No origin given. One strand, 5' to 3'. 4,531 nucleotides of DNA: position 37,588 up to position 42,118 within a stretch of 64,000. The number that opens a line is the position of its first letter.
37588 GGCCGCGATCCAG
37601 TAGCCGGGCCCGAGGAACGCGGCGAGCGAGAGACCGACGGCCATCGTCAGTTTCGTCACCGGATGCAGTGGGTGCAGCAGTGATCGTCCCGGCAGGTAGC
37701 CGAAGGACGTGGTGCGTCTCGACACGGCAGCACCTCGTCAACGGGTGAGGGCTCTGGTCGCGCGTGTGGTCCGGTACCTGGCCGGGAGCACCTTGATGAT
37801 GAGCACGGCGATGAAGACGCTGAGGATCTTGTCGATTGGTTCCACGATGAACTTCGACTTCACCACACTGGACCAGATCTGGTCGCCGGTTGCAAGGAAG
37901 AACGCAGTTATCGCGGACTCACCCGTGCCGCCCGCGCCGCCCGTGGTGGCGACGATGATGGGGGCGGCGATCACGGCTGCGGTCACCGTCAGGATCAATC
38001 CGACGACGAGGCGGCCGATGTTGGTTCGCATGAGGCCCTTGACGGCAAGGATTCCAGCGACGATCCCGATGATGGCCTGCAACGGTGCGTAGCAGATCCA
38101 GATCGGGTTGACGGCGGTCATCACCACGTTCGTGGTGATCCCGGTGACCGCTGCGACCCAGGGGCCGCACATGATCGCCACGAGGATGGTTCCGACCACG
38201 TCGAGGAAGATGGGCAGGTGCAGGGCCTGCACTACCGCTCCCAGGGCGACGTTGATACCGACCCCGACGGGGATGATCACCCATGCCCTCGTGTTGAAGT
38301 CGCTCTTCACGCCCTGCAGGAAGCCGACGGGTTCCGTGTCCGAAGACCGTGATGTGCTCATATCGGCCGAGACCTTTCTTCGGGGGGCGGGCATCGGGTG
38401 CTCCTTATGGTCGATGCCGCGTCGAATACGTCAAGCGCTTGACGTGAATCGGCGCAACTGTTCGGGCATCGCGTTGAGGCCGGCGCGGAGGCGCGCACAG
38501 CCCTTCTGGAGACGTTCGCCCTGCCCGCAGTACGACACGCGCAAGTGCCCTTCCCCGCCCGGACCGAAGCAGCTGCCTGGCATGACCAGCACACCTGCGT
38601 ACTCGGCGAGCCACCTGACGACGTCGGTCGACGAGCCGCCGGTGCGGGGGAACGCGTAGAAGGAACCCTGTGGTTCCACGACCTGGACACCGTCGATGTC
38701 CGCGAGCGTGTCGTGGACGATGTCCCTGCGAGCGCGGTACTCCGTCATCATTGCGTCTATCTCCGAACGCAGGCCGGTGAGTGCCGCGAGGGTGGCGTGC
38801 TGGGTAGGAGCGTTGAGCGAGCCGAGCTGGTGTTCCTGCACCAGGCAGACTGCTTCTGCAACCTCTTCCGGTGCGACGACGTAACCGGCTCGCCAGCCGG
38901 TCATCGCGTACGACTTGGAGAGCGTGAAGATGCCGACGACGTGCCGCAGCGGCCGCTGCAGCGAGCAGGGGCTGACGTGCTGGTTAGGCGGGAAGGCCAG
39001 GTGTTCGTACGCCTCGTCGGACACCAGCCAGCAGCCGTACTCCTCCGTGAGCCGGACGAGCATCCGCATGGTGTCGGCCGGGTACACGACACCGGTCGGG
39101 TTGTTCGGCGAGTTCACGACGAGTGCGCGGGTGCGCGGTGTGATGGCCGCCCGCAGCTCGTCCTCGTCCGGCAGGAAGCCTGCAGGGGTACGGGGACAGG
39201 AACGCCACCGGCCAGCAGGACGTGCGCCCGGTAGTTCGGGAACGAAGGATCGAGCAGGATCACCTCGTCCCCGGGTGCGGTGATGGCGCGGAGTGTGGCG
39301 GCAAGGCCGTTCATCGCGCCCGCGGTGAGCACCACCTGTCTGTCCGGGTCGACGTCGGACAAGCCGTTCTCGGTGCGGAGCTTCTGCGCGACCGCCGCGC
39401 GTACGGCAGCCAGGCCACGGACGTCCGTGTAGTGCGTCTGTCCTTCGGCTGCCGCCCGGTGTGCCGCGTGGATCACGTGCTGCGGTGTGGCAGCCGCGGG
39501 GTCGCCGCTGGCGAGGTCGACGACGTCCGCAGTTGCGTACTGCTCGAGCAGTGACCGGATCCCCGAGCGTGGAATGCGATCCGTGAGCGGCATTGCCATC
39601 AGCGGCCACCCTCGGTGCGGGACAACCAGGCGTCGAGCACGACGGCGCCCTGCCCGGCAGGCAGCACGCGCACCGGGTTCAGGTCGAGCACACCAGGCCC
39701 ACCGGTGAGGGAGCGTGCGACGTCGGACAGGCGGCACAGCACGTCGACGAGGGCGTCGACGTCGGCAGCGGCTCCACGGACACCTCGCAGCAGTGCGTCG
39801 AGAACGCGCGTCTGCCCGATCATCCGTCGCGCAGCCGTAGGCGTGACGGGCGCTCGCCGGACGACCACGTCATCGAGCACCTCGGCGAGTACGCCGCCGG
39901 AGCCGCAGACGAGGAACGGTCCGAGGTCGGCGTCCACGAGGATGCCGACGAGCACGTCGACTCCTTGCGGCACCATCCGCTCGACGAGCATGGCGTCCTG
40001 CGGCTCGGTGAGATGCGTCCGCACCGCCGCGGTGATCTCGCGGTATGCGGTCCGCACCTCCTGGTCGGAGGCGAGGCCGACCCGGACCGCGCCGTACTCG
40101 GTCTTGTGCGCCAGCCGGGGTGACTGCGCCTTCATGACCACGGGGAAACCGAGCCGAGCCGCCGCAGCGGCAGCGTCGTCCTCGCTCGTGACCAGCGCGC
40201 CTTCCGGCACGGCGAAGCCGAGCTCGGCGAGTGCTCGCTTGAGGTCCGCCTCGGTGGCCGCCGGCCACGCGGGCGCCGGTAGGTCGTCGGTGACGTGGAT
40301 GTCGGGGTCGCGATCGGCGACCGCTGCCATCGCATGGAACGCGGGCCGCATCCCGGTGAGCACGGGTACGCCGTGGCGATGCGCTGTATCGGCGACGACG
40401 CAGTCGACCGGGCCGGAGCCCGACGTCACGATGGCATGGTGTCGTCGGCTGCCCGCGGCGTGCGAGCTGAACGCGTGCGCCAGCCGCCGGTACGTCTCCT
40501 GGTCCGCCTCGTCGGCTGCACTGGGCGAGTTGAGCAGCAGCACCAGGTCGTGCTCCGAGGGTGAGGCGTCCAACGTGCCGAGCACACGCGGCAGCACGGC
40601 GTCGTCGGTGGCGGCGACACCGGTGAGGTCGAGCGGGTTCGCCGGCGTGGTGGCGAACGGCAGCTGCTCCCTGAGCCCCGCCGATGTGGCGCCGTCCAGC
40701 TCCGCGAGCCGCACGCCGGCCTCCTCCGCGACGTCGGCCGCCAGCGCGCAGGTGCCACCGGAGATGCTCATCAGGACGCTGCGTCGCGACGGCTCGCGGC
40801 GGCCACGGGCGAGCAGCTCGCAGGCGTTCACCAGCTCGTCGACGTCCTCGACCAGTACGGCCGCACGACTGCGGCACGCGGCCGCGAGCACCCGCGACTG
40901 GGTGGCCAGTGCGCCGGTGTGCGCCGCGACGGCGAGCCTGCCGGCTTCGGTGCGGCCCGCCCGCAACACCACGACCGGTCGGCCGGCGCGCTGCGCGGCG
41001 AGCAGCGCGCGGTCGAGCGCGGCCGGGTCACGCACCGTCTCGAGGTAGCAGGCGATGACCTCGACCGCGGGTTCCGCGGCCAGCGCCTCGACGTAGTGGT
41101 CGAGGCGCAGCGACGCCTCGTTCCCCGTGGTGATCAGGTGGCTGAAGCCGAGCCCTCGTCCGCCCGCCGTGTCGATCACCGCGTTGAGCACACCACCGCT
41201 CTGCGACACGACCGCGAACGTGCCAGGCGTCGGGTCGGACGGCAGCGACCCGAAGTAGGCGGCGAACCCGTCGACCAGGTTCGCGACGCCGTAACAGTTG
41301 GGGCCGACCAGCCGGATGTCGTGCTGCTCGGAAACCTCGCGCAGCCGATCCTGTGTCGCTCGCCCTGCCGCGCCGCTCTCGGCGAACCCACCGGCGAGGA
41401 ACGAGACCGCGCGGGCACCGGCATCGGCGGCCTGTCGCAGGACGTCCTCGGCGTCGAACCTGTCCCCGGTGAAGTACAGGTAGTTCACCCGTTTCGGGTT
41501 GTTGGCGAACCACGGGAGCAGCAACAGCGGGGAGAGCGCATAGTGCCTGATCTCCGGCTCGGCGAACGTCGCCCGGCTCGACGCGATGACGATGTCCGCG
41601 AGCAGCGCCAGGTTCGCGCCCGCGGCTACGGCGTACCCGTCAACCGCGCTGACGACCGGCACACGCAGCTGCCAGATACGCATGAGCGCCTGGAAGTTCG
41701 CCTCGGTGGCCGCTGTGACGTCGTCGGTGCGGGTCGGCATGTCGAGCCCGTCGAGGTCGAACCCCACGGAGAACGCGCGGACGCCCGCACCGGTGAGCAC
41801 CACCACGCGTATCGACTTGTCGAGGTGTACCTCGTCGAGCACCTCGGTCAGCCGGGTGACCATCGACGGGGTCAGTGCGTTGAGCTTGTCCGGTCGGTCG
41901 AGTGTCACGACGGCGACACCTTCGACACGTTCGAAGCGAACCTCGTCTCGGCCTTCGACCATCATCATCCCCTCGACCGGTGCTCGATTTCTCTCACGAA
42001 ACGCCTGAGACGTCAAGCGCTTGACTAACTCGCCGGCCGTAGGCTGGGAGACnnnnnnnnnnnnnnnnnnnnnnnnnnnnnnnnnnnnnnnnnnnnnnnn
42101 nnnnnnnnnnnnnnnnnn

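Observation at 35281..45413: Three exact copies of the palindrome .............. mark a LacI-type regulon of unknown substrate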

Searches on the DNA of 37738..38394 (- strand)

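Call 54: search_rna_families(sources=[L090, L091, L004], threshold=gathering)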
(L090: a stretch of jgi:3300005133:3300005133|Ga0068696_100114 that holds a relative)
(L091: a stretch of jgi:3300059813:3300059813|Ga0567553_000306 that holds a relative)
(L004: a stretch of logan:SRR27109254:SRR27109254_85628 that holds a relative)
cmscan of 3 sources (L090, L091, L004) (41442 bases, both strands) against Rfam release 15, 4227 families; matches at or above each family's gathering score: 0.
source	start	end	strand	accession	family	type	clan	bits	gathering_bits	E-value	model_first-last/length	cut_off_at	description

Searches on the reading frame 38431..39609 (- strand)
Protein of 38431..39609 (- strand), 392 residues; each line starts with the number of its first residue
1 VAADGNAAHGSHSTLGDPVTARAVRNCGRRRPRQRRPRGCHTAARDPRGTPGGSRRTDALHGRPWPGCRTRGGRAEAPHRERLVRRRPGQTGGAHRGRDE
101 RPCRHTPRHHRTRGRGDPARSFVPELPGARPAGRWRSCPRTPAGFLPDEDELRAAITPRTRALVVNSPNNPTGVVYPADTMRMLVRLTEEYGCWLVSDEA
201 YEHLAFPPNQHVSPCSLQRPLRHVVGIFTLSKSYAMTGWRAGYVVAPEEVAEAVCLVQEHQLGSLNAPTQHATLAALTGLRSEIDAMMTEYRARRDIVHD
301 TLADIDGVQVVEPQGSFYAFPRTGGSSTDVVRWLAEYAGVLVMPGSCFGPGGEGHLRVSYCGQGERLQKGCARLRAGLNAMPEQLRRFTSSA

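Call 9: search_protein_families(library=pfam, proteins=[window:38431-39609:-], max_evalue=0.001)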
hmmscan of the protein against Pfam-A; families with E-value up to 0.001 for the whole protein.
window:38431-39609:- (392 aa): 3 families
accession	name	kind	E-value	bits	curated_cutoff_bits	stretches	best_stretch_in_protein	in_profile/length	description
PF00155.27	Aminotran_1_2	-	1.4e-42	146.6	19.7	1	135-374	115-361/361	Aminotransferase class I and II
PF00266.25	Aminotran_5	-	8.3e-06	25.5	21.5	0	147-200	127-177/371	Aminotransferase class-V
PF24278.2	HVO_0513_N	-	0.0002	21.4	29.8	1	282-385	26-131/134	HVO_0513, N-terminal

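Call 11: search_protein_families(library=ncbifam, proteins=[window:38431-39609:-], max_evalue=0.001)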
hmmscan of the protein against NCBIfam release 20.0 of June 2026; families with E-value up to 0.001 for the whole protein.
window:38431-39609:- (392 aa): 68 families (the best 25 are shown)
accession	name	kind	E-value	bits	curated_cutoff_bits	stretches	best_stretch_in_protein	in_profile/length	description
NF041364.1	GntC_guanitoxin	equivalog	4.7e-63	213.2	415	1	142-375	115-354/356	guanitoxin biosynthesis PLP-dependent (S)-gamma-hydroxy-L-arginine cyclodehydratase GntC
NF041091.1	asp_aminotase_Arch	equivalog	4.2e-57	193.7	550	1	143-376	144-373/376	aspartate aminotransferase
NF004770.0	PRK06108.1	subfamily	5e-55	186.9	422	1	143-379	154-393/396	pyridoxal phosphate-dependent aminotransferase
NF004621.0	PRK05957.1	equivalog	3.4e-48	164.3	498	1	143-381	144-386/389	pyridoxal phosphate-dependent aminotransferase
NF006229.0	PRK08361.1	equivalog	4.2e-47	161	624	1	140-379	147-389/391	aspartate aminotransferase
NF006230.0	PRK08363.1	equivalog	3.4e-46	157.8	534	1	144-374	151-388/398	alanine aminotransferase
NF005817.0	PRK07683.1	equivalog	7.6e-46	156.5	575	1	144-379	146-382/387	aminotransferase A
NF004975.0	PRK06348.1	equivalog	1.4e-44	152.7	549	1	145-374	148-379/384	pyridoxal phosphate-dependent aminotransferase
NF005816.0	PRK07682.1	equivalog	1.4e-44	152.3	620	1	148-376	152-381/390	aminotransferase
NF005588.0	PRK07309.1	equivalog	1.5e-42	145.9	576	1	159-377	166-385/391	pyridoxal phosphate-dependent aminotransferase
TIGR03540.1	DapC_direct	equivalog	7.3e-42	143.6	593.25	1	143-375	148-381/383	LL-diaminopimelate aminotransferase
NF005732.0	PRK07550.1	equivalog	1.3e-41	142.9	366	1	143-362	150-371/389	aminotransferase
NF006756.0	PRK09276.1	subfamily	7e-41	140.4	507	1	143-375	150-383/387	LL-diaminopimelate aminotransferase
NF005855.0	PRK07777.1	equivalog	2e-40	139.3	553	1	143-376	147-386/391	pyridoxal phosphate-dependent aminotransferase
NF005977.0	PRK08068.1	subfamily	3e-40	138.6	494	1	144-375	152-384/391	transaminase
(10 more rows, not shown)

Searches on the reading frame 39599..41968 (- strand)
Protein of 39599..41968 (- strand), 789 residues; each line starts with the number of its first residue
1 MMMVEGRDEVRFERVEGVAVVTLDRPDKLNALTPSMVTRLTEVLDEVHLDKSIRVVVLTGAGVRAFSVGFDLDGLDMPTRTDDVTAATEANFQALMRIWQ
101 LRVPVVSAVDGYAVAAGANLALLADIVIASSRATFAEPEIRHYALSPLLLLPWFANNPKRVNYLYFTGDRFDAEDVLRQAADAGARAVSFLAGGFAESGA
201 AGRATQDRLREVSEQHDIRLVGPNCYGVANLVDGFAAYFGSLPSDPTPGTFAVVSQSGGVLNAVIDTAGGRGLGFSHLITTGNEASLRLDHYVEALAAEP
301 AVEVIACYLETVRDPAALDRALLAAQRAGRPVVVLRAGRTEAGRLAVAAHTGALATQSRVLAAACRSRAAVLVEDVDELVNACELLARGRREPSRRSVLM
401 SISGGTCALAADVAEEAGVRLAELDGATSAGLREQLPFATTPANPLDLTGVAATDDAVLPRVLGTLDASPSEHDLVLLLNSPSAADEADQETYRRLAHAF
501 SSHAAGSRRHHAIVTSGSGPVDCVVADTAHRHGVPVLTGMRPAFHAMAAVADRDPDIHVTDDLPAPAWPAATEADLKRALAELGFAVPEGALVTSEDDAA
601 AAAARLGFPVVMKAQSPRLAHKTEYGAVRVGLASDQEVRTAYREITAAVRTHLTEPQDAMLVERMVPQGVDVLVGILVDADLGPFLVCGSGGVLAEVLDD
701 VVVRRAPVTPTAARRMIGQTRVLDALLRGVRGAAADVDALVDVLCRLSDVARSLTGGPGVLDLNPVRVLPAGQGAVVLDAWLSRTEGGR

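Call 9: search_protein_families(library=pfam, proteins=[window:39599-41968:-], max_evalue=0.001)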
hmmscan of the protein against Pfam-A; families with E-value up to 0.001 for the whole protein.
window:39599-41968:- (789 aa): 5 families
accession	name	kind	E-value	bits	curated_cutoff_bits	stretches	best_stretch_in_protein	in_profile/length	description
PF13549.11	ATP-grasp_5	-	8e-52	176.2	27.6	1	572-780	11-217/221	ATP-grasp domain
PF13607.11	Succ_CoA_lig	-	3e-38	131.1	27.4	1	248-386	1-138/138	Succinyl-CoA ligase like flavodoxin domain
PF00378.25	ECH_1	-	1.6e-33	116.6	27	1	15-178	3-166/251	Enoyl-CoA hydratase/isomerase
PF16113.10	ECH_2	-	3.9e-23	82.9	27.2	1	19-177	2-163/335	Enoyl-CoA hydratase/isomerase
PF13380.12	CoA_binding_2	-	0.00021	22.1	22.8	0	172-229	67-114/116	CoA binding domain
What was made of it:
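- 39599..41968 (-): In-frame deletion fusion: crotonase residues 1-~176 of 277 joined to ADP-forming acyl-CoA synthetase residues ~87-705 of 731. Probably inactive. Truncated Pfam matches: ECH_1 3-166/251 and CoA_binding_2 67-114/116 (call 9).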

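Call 11: search_protein_families(library=ncbifam, proteins=[window:39599-41968:-], max_evalue=0.001)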
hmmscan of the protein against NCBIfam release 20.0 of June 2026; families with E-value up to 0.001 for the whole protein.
window:39599-41968:- (789 aa): 78 families (the best 25 are shown)
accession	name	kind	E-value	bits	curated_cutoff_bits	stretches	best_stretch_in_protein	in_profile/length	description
NF045494.1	AcCoALig_Archglob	equivalog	4.9e-79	266.4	1200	2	173-466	294-582/665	acetate--CoA ligase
NF045493.1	HydDutCoALig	equivalog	3.3e-77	260.6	1300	2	578-780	492-694/698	4-hydroxybutyrate--CoA ligase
NF045492.1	HydPropCoALig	equivalog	1.1e-76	258.7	1300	2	571-780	19-225/700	3-hydroxypropionate--CoA ligase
TIGR02717.1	AcCoA-syn-alpha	equivalog_domain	4.7e-67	226.6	567.15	1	175-552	79-445/447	acetate--CoA ligase alpha subunit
NF051848.1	EnCoAHydtEchA19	equivalog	2.9e-29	102.4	400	1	10-142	2-135/258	enoyl-CoA hydratase EchA19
NF004840.0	PRK06190.1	equivalog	3.7e-29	102.1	253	1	8-138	4-132/260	enoyl-CoA hydratase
NF042430.2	EnCoAhydt_DpgD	equivalog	7e-29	101.1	400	1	13-141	2-134/258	enoyl-CoA-hydratase DpgD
NF004525.0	PRK05870.1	equivalog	1.1e-27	97.5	285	1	8-179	3-174/249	enoyl-CoA hydratase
TIGR02280.1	PaaB1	equivalog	2.5e-27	96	345.15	1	13-136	4-127/256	2-(1,2-epoxy-1,2-dihydrophenyl)acetyl-CoA isomerase PaaG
NF004634.0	PRK05980.1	equivalog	5.1e-27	94.9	375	1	8-176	3-176/263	crotonase/enoyl-CoA hydratase family protein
NF004796.0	PRK06144.1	subfamily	1.2e-26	93.8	272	1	5-138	5-138/262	enoyl-CoA hydratase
NF006007.0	PRK08138.1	subfamily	7.1e-26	91.1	355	1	9-141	8-137/261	enoyl-CoA hydratase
NF007239.0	PRK09674.1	equivalog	7.2e-26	91.2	371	1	12-141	8-133/257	2,3-dehydroadipyl-CoA hydratase PaaF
NF006109.0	PRK08260.1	subfamily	4.2e-25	88.6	320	1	8-135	4-146/296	enoyl-CoA hydratase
NF005879.0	PRK07827.1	equivalog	5.6e-25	88.1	283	1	6-176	5-177/261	enoyl-CoA hydratase family protein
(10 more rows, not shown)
